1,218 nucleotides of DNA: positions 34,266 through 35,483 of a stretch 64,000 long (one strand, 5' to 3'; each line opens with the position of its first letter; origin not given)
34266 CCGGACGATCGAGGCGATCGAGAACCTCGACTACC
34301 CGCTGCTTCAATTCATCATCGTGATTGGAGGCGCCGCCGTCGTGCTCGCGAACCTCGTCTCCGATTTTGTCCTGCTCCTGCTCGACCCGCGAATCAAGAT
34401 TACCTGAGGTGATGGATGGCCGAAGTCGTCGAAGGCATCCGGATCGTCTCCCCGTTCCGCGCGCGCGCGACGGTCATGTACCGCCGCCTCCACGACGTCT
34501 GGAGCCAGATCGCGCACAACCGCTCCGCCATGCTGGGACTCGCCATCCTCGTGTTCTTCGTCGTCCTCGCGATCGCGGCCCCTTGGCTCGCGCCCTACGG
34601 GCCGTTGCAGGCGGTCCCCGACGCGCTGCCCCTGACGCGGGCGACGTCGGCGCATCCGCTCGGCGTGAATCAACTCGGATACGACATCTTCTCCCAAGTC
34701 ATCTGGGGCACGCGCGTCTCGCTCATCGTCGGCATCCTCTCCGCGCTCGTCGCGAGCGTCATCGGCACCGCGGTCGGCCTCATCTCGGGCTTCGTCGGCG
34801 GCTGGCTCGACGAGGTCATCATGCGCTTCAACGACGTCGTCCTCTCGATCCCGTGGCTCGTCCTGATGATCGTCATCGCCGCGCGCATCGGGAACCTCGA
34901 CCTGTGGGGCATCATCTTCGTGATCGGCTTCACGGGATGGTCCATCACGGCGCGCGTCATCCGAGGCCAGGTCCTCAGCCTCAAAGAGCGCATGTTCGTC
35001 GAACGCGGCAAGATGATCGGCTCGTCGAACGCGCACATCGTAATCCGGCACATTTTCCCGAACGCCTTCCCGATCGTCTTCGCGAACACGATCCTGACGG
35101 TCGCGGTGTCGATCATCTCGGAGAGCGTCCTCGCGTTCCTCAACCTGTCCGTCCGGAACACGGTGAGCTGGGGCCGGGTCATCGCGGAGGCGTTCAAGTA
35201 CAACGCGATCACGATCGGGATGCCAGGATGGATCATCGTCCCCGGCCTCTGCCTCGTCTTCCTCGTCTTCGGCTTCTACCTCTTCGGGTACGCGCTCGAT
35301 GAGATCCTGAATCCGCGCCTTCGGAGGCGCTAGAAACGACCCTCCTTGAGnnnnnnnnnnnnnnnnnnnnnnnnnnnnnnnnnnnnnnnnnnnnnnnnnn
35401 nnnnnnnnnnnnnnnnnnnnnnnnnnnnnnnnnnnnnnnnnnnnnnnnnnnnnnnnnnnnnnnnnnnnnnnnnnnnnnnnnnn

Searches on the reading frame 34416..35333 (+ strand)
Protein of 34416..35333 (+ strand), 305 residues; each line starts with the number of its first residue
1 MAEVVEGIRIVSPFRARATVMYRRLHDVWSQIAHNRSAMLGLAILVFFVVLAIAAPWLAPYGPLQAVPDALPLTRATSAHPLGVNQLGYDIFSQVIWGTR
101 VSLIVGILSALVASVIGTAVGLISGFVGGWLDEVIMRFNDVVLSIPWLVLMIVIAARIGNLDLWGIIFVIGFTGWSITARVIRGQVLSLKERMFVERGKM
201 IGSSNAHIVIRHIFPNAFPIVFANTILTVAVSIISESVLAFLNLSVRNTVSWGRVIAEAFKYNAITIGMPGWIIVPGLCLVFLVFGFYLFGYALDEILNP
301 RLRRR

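Call 12: search_protein_families(library=pfam, proteins=[window:34416-35333:+], max_evalue=0.001)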
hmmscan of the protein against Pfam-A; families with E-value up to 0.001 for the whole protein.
window:34416-35333:+ (305 aa): 2 families
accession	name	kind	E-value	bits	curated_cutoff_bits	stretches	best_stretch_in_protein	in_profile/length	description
PF00528.27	BPD_transp_1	-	2.9e-24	86.3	26.4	1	117-304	1-184/184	Binding-protein-dependent transport system inner membrane component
PF12911.12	OppC_N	-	8.6e-13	48.4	23.9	1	25-66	3-44/53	N-terminal TM domain of oligopeptide transport permease C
